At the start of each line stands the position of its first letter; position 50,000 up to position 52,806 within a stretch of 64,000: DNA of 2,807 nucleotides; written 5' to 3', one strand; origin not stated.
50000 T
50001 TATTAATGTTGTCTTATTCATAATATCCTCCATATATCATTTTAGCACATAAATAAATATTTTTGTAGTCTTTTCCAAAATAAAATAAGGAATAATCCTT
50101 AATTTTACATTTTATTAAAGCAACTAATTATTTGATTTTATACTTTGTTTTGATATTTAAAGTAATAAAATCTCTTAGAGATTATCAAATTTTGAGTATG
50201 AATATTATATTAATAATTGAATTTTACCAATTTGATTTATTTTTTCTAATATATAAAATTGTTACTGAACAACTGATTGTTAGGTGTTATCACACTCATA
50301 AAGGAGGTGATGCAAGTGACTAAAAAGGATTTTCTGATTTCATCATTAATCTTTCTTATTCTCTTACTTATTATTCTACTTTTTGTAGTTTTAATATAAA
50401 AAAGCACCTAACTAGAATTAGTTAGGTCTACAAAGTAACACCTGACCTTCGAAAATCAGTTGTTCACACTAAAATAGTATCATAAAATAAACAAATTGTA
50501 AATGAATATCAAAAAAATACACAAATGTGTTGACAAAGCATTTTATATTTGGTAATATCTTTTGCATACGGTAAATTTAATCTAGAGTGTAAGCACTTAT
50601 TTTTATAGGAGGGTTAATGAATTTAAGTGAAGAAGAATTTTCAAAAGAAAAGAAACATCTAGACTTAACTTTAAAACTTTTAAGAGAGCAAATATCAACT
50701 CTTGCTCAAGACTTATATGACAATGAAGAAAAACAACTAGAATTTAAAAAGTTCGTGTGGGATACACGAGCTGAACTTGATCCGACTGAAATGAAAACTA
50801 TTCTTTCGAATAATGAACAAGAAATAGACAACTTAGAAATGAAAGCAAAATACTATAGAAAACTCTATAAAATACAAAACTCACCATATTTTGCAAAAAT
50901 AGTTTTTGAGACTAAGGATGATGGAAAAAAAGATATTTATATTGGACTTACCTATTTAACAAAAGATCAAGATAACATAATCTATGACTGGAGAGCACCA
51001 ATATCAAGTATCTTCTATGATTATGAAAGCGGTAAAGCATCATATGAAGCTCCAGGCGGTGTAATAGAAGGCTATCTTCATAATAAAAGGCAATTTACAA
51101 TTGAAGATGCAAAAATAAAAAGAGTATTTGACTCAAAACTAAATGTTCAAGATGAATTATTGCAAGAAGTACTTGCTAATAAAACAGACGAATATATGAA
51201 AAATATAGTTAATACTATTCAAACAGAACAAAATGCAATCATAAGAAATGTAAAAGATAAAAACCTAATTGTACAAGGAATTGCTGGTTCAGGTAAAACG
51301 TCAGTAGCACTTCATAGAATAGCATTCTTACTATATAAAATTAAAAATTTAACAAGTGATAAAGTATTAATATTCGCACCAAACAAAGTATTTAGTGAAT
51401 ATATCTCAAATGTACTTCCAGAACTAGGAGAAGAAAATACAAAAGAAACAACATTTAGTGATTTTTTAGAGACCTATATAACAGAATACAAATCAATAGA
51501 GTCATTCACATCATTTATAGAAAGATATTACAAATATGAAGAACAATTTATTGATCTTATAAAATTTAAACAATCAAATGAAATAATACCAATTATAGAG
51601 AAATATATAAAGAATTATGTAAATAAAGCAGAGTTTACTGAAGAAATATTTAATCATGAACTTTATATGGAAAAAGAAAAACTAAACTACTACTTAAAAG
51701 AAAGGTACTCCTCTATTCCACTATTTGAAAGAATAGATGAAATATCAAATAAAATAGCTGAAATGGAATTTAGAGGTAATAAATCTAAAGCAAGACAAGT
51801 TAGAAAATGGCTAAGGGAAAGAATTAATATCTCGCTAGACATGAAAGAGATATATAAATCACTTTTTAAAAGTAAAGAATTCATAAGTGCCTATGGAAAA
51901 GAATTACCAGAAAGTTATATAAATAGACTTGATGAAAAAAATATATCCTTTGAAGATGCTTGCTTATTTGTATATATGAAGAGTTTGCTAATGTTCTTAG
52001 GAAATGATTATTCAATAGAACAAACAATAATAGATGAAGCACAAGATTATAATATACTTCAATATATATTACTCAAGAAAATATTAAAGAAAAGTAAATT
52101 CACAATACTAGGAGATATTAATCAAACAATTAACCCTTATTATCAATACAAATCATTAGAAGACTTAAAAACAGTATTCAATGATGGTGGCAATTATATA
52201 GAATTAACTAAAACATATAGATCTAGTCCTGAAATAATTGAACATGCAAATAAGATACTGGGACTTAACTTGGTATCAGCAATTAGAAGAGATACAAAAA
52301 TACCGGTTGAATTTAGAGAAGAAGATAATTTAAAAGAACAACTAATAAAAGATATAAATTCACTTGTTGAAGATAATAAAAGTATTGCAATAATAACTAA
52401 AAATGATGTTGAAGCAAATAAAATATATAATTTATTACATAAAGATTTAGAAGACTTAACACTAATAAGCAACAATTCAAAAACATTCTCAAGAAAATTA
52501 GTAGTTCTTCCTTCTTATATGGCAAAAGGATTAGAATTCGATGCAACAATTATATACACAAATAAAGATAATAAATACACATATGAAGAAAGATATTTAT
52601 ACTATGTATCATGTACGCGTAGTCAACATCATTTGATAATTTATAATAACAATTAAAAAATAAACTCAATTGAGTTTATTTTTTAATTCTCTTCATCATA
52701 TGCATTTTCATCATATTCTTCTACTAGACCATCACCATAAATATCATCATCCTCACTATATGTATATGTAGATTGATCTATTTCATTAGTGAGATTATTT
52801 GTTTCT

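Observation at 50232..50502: Third, diverged copy between ezrA and helD shows selection on the peptide and stronger conservation of the RNA leader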

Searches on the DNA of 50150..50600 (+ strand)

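Call 37: search_dna_similar(query=window:50232-50503:+, collection=plasmids, mode=distant, max_evalue=0.01)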
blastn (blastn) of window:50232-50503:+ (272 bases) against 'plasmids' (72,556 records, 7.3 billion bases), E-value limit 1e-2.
Records with a match: 1; places in all: 1; records where one place covers at least 80% of the query: 0.
Best place of each record, by identity: 60-80% 1.
By first word of the organism name: Clostridium 1.
By predicted mobility (MOB-suite, as given by PLSDB): non-mobilizable 1.
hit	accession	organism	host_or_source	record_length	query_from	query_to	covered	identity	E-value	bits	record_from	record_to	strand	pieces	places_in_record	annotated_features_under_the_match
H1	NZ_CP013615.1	Clostridium perfringens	canine,Pure culture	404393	104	162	22%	79.7%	2e-3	50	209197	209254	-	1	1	hypothetical protein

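Call 38: search_dna_similar(query=window:50232-50503:+, collection=phages, mode=distant, max_evalue=0.01)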
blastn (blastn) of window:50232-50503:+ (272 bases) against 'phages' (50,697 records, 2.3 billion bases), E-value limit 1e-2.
Records with a match: 1; places in all: 1; records where one place covers at least 80% of the query: 0.
Best place of each record, by identity: 80-90% 1.
By first word of the organism name: Clostridium 1.
By host as written in the record: Clostridium butyricum BSC452 1.
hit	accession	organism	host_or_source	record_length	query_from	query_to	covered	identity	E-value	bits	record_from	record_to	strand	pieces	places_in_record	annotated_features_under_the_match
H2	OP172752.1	Clostridium phage CB452P1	Clostridium butyricum BSC452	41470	156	194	14%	87.5%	6e-3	47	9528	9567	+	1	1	hypothetical protein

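Call 57: search_rna_families(source=window, start=50150, end=50600, threshold=evalue, max_evalue=10)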
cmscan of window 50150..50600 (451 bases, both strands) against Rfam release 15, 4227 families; matches with E-value up to 10: 6.
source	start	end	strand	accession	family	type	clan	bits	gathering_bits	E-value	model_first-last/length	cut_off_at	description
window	50384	50474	-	RF02579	tsr26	Gene; sRNA;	-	21.5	141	0.64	1-122/122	no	S. aureus tsr26 small RNA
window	50308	50339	+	RF00089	SNORD31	Gene; snRNA; snoRNA; CD-box;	CL00053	15.3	40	1.3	34-65/69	no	Small nucleolar RNA SNORD31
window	50249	50340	+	RF01424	snoR118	Gene; snRNA; snoRNA; CD-box;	CL00071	13.2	44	5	1-92/92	no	small nucleolar RNA snoR118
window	50308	50372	+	RF04164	MIR1507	Gene; miRNA;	-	13.1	73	7.1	1-107/107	no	MIR1507 microRNA precursor family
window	50283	50408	+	RF01412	BsrG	Gene; sRNA;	-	9.9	55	6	28-150/259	no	BsrG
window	50302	50378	+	RF01295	SCARNA7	Gene; snRNA; snoRNA; scaRNA;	-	9.5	65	3.1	1-330/330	no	Small Cajal body-specific RNA 7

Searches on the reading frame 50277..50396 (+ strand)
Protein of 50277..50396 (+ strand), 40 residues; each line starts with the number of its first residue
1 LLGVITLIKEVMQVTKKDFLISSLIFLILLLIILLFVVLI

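Call 41: find_homologous_proteins(query=window:50277-50396:+, max_evalue=1)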
Query seq(40 aa): 2 candidates shared short words with the query, none scored E <= 1.

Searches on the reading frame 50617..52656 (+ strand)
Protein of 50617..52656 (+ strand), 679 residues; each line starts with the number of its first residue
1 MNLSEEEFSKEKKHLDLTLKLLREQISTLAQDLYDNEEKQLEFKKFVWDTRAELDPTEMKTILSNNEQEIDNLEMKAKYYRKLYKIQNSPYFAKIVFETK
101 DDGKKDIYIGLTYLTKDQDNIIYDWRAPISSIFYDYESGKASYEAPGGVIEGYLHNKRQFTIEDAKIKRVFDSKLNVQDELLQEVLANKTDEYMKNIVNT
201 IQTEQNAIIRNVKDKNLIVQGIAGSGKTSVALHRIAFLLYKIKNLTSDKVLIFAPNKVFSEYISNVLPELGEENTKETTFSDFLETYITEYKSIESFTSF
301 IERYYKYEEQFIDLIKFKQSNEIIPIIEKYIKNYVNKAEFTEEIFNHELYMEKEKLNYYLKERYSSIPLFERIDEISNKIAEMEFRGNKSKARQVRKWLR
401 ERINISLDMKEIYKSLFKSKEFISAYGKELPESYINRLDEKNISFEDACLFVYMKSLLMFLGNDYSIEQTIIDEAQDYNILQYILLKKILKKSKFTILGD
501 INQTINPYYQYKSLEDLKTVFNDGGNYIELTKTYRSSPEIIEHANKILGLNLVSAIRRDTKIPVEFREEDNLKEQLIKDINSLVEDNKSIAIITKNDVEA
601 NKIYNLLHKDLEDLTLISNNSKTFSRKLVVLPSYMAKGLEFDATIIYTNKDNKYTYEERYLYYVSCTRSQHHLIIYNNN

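Call 45: find_encoding_contigs(protein=window:50617-52656:+, flank=3000, max_places=10)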
Protein window:50617-52656:+ (679 aa): 3 contigs read that carry it; 2 places shown.
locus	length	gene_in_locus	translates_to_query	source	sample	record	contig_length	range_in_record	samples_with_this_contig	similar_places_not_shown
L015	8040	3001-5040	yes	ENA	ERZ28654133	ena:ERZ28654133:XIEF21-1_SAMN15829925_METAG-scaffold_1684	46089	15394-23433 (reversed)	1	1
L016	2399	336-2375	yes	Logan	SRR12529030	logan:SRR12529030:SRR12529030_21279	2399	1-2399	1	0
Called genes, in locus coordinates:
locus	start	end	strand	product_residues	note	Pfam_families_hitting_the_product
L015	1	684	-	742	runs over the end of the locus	PF17854:FtsK_alpha, PF01580:FtsK_SpoIIIE, PF12846:AAA_10 (faint), PF09397:FtsK_gamma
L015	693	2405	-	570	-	PF06160:EzrA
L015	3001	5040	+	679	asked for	PF00270:DEAD (faint), PF00580:UvrD-helicase, PF02562:PhoH (faint), PF13245:AAA_19, PF01443:Viral_helicase1 (faint), PF09848:SLFN-g3_helicase (faint)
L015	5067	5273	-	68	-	-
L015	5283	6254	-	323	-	PF02737:3HCDH_N, PF00725:3HCDH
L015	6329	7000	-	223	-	-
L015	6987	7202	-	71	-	-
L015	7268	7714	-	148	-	-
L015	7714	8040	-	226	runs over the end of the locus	-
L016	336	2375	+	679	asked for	PF00270:DEAD (faint), PF00580:UvrD-helicase, PF02562:PhoH (faint), PF13245:AAA_19, PF01443:Viral_helicase1 (faint), PF09848:SLFN-g3_helicase (faint)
